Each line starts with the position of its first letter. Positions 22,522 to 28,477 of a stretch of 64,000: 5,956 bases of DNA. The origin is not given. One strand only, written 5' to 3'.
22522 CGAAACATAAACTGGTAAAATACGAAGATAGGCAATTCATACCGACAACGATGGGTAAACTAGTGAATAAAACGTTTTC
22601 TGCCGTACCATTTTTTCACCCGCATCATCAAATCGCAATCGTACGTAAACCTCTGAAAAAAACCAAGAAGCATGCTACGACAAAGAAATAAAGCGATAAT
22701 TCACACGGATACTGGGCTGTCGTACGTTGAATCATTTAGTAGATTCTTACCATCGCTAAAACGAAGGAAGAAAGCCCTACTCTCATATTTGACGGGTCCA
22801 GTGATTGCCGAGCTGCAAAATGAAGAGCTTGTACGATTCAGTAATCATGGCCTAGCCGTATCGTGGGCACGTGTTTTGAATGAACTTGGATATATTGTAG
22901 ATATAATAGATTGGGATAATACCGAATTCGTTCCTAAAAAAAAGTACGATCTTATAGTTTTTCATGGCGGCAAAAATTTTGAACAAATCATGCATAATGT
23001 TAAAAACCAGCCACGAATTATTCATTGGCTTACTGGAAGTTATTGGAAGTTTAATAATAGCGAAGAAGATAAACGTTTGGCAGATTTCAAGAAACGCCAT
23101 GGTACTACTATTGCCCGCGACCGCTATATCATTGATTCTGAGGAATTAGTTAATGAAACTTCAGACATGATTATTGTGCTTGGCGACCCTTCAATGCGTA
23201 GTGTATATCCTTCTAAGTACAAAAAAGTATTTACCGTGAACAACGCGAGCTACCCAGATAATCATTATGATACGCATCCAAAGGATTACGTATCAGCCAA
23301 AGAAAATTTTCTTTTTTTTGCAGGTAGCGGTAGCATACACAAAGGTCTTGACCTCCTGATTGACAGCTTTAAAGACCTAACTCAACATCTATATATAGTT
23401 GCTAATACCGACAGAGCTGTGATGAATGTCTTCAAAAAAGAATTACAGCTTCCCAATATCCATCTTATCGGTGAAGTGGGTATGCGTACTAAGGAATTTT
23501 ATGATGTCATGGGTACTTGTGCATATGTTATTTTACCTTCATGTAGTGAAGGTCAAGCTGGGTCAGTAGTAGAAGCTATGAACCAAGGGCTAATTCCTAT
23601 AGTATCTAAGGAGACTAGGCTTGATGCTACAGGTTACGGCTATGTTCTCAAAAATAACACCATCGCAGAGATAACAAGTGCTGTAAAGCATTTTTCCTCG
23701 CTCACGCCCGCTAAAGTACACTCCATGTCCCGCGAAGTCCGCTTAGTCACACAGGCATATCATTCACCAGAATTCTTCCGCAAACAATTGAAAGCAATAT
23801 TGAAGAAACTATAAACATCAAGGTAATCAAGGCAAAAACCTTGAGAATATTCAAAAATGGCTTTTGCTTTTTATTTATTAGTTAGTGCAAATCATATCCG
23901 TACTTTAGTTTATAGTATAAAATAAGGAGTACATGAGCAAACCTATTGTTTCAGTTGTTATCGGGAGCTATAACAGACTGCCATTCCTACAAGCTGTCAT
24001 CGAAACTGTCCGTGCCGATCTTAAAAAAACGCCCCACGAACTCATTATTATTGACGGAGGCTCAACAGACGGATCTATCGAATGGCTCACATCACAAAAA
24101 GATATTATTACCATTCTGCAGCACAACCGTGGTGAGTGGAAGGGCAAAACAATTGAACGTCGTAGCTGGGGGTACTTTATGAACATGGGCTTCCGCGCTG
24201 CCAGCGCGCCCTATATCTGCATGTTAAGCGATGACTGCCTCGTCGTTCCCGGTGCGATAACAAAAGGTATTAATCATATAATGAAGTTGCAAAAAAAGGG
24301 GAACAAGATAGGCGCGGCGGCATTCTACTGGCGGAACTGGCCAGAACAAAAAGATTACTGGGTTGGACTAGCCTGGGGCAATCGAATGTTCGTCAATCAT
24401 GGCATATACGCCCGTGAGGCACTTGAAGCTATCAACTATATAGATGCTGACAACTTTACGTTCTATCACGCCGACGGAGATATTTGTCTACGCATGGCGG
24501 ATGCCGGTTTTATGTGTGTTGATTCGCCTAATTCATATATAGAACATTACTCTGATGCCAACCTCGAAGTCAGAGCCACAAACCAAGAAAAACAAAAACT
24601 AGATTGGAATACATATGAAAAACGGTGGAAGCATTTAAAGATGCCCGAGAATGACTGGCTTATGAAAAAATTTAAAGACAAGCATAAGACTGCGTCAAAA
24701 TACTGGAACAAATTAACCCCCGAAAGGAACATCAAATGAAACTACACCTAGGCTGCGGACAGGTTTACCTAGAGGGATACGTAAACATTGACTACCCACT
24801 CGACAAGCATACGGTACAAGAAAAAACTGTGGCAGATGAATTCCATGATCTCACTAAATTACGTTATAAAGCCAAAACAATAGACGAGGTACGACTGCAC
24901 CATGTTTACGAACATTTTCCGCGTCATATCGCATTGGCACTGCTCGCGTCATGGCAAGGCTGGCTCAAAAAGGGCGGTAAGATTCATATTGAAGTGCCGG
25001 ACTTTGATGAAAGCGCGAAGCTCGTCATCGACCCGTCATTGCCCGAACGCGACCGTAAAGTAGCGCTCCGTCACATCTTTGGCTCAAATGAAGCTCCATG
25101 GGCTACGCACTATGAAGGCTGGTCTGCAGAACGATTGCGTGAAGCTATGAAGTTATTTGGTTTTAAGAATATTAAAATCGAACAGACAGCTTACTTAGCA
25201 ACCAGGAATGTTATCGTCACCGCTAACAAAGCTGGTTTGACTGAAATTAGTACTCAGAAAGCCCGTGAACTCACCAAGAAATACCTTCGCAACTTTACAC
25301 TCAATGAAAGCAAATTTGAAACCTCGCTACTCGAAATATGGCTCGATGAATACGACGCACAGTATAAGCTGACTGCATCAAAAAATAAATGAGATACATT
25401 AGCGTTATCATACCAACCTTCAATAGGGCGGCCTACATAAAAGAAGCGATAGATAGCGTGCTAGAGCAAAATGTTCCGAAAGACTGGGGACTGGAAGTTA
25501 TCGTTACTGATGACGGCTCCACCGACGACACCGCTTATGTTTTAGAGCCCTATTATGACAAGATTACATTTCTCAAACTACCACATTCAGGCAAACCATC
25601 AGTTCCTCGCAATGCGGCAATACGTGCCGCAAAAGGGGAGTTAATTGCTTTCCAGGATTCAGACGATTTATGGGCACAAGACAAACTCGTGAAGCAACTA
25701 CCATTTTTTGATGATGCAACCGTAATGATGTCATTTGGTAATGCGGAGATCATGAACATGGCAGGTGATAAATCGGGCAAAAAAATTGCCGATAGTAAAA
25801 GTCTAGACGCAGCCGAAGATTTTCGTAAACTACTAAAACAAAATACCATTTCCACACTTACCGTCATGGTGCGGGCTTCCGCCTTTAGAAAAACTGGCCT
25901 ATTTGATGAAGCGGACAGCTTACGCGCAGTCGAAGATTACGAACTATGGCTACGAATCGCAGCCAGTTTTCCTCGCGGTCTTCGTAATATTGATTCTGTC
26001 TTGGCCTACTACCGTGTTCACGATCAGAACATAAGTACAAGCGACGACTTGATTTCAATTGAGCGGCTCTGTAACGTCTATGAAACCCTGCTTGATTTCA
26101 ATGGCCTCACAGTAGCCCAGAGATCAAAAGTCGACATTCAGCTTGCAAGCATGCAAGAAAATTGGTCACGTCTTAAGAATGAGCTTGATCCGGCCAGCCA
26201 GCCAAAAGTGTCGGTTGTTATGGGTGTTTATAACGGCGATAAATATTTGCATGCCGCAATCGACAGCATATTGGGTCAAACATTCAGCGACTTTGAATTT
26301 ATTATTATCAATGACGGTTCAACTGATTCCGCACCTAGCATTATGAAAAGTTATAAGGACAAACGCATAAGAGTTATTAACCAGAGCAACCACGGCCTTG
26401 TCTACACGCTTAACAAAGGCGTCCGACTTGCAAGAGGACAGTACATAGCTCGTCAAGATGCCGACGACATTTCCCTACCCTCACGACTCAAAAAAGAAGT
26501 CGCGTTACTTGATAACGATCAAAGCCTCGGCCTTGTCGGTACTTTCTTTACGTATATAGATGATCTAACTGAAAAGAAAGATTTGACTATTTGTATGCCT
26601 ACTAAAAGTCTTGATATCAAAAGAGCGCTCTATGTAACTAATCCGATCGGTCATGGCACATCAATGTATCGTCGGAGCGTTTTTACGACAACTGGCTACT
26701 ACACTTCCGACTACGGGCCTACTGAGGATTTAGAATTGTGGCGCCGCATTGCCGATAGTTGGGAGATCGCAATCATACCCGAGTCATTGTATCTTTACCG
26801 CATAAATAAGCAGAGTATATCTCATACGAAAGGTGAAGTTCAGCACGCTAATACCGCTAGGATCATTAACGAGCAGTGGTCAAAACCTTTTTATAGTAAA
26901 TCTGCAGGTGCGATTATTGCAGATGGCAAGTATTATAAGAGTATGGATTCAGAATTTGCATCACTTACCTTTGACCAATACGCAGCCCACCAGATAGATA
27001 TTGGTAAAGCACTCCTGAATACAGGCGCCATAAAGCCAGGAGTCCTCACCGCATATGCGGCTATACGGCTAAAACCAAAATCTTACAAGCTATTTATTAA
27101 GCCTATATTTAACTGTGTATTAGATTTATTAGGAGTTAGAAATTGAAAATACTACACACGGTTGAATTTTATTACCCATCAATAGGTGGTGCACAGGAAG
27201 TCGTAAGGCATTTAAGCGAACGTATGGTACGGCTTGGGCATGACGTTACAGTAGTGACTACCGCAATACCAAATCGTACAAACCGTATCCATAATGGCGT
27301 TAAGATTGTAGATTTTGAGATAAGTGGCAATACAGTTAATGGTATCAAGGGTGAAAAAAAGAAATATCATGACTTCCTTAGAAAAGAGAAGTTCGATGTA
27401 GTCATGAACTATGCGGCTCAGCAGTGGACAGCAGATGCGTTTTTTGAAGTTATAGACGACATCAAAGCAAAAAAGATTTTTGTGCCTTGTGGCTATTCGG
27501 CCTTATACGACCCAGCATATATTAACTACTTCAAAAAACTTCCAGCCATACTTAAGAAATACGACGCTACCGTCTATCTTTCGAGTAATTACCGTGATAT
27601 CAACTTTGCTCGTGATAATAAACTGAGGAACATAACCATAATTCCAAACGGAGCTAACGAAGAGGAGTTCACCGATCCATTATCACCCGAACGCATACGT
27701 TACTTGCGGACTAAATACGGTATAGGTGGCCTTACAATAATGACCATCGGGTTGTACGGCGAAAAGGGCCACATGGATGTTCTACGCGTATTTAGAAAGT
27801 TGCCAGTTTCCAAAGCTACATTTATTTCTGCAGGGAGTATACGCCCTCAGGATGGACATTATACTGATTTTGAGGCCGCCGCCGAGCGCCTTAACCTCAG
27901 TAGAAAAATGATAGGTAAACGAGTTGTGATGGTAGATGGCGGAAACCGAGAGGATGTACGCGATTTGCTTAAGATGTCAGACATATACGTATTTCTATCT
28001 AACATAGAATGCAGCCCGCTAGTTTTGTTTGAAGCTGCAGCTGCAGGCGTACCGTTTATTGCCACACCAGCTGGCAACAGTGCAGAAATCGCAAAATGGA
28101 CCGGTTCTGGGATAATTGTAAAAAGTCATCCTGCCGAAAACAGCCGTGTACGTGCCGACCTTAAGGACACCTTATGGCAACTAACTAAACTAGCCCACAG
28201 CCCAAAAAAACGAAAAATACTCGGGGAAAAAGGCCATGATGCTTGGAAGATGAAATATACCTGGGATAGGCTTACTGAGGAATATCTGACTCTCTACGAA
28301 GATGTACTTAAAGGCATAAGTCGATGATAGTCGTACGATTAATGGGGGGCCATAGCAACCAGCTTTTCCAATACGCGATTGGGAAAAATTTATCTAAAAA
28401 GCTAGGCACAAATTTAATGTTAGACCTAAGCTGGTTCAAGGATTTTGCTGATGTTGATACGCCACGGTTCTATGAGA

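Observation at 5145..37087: ~32-kb surface-glycan locus with the hallmarks of ABC-transporter-dependent, cap-terminated synthesis plus two WaaL/PglL-like ligases in an organism expected to lack LPS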

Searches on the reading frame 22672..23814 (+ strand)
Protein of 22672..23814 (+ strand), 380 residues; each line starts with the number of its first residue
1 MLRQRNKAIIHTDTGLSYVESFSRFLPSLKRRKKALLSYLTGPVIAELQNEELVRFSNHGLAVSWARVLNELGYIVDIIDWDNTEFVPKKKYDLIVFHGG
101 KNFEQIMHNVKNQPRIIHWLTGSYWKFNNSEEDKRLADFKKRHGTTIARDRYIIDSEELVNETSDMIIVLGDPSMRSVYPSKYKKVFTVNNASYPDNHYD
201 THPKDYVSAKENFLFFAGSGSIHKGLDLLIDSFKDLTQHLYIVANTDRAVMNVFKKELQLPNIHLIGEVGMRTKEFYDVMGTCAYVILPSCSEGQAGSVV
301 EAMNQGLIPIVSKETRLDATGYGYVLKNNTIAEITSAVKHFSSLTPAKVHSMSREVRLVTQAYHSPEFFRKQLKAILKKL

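Call 5: search_protein_families(library=pfam, proteins=[window:22672-23814:+])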
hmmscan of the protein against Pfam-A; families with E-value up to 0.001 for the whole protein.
window:22672-23814:+ (380 aa): 2 families
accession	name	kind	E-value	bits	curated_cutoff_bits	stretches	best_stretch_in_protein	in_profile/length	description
PF13692.12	Glyco_trans_1_4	-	8e-10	39.6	27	1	214-339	4-137/142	Glycosyl transferases group 1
PF00534.26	Glycos_transf_1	-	1.5e-09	38.1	26.4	1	209-314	13-124/172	Glycosyl transferases group 1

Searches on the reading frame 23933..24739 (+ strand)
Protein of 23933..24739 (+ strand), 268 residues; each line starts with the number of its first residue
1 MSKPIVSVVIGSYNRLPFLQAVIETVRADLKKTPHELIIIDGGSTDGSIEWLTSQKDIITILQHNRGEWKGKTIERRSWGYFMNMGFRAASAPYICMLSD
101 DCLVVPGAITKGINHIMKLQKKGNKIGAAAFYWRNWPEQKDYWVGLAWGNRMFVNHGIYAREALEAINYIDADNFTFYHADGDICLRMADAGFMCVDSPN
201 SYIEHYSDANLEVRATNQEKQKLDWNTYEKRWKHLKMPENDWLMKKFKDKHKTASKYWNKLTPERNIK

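Call 5: search_protein_families(library=pfam, proteins=[window:23933-24739:+])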
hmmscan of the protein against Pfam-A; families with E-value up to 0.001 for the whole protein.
window:23933-24739:+ (268 aa): 2 families
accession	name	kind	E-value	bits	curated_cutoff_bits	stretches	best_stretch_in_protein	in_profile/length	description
PF00535.33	Glycos_transf_2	-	2e-15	57.5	23.3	1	7-142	1-129/168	Glycosyl transferase family 2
PF13704.12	Glyco_tranf_2_4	-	0.0001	23.1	27.5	0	35-98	20-78/98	Glycosyl transferase family 2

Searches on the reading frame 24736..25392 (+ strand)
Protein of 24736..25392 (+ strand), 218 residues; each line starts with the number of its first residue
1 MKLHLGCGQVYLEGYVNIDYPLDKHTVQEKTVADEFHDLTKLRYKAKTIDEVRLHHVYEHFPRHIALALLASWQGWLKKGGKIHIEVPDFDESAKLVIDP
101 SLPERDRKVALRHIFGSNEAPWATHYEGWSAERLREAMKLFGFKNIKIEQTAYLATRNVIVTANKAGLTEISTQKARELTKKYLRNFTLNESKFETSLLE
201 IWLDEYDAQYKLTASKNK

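Call 5: search_protein_families(library=pfam, proteins=[window:24736-25392:+])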
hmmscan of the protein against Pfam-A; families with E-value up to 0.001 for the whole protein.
window:24736-25392:+ (218 aa): 1 family
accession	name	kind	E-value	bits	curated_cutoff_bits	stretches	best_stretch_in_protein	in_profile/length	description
PF13489.12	Methyltransf_23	-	7e-07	29.6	27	1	15-147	47-163/164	Methyltransferase domain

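Call 27: search_protein_families(library=ncbifam, proteins=[window:24736-25392:+], max_evalue=0.01)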
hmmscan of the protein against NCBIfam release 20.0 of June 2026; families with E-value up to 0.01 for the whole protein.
window:24736-25392:+ (218 aa): 0 families

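Call 77: search_solved_structures(query=window:24736-25392:+, max_evalue=1)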
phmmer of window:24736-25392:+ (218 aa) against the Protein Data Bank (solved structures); distinct sequences matched with E-value up to 1: 1.
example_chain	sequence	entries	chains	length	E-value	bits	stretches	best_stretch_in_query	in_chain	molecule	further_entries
3ahx_A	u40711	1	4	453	0.35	13.8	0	113-166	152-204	Beta-glucosidase A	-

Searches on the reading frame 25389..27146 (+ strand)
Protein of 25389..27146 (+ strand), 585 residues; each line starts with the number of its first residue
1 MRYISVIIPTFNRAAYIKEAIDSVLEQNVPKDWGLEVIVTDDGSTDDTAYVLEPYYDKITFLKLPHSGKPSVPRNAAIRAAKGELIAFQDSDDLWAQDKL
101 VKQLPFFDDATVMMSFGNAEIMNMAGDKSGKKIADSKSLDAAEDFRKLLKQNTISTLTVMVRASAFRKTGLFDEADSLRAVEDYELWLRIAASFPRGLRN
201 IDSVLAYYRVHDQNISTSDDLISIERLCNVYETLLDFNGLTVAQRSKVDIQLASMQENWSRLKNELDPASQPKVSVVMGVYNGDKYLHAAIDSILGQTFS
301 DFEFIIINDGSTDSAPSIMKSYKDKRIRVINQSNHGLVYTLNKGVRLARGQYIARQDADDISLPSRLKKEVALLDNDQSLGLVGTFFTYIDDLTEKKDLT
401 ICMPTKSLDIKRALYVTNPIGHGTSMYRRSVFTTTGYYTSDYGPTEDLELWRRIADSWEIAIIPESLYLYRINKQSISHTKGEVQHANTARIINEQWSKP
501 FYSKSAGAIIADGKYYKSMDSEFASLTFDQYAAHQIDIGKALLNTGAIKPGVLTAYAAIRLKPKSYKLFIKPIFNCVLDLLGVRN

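Call 5: search_protein_families(library=pfam, proteins=[window:25389-27146:+])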
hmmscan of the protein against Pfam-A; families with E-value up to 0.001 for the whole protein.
window:25389-27146:+ (585 aa): 4 families
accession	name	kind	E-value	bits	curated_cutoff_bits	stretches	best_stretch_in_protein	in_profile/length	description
PF00535.33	Glycos_transf_2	-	1.3e-62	211.1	23.3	2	275-432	1-164/168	Glycosyl transferase family 2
PF13641.12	Glyco_tranf_2_3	-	7.8e-29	101.7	27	2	4-192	3-196/230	Glycosyltransferase like family 2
PF10111.15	Glyco_tranf_2_2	-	9.4e-26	91.4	27.3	2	5-196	1-205/276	Glycosyltransferase like family 2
PF03071.21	GNT-I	-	6.9e-05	22.3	25.4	0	3-66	94-156/434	GNT-I family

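Call 54: search_solved_structures(query=window:25389-27146:+, max_evalue=0.001)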
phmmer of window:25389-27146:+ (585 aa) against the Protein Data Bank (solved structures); distinct sequences matched with E-value up to 0.001: 22.
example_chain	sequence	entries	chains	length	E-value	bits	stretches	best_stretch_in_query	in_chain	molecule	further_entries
2z87_A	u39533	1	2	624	6.3e-26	94.1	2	259-499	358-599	Chondroitin synthase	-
2z86_A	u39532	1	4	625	6.3e-26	94.1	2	259-499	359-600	Chondroitin synthase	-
6p61_A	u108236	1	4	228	1.9e-19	72.6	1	271-393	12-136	Glycosyltransferase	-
5hea_A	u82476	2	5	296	6.3e-18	67.7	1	274-383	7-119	Putative glycosyltransferase (GalT1)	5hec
3bcv_A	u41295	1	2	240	6.8e-18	67.6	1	272-361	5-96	Putative glycosyltransferase protein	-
5tze_C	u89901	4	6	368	2.4e-17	65.8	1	4-185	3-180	Glycosyl transferase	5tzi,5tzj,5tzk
5tz8_A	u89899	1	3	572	5.7e-17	64.5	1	4-184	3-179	Glycosyl transferase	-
1h7l_A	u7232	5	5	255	2.6e-13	52.4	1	272-399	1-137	SPORE COAT POLYSACCHARIDE BIOSYNTHESIS PROTEIN SPSA | PROTEIN (SPORE COAT POLYSACCHARIDE BIOSYNTHESIS PROTEIN SPSA)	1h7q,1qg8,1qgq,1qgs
9jma_A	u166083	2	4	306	1.8e-12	49.6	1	4-224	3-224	GalNAc(5)-diNAcBac-PP-undecaprenol beta-1,3-glucosyltransferase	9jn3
6h1j_A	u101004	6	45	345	2e-12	49.5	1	1-97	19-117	Probable ss-1,3-N-acetylglucosaminyltransferase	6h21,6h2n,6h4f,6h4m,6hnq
6yv7_B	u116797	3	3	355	8.3e-12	47.5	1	4-112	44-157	Glycosyl transferase, family 2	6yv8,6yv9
6yv7_A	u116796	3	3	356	8.3e-12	47.5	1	4-112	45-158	Glycosyl transferase, family 2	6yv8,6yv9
8vh7_A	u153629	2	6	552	9e-11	44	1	269-380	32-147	Heparosan synthase B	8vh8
8viw_A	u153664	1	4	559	9.3e-11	44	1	269-380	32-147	Heparosan synthase B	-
9omm_A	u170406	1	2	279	1.4e-10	43.4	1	274-368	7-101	Glycosyltransferase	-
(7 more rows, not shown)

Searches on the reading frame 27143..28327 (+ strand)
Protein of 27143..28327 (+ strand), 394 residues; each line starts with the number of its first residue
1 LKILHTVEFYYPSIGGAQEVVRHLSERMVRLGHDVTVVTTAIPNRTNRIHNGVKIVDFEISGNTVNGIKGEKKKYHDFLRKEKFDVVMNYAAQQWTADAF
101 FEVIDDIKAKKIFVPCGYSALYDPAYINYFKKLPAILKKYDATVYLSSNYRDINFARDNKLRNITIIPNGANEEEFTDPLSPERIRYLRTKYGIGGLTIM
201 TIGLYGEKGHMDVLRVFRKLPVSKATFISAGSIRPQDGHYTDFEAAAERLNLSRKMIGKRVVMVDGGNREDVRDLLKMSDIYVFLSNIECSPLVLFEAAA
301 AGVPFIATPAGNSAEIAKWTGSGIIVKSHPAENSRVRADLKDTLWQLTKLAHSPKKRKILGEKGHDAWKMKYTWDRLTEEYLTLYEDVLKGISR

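Call 6: search_protein_families(library=pfam, proteins=[window:27143-28327:+])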
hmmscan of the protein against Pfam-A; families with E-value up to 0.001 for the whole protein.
window:27143-28327:+ (394 aa): 4 families
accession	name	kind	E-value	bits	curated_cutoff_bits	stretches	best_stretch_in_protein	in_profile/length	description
PF00534.26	Glycos_transf_1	-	1.6e-15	57.5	26.4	1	204-332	24-146/172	Glycosyl transferases group 1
PF13692.12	Glyco_trans_1_4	-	7.8e-12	46.1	27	1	198-328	3-126/142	Glycosyl transferases group 1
PF13439.12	Glyco_transf_4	-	3.9e-10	40.5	28.5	1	14-174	1-169/170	Glycosyltransferase Family 4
PF13579.12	Glyco_trans_4_4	-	7.2e-07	30.1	29.7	1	15-99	1-84/158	Glycosyl transferase 4-like domain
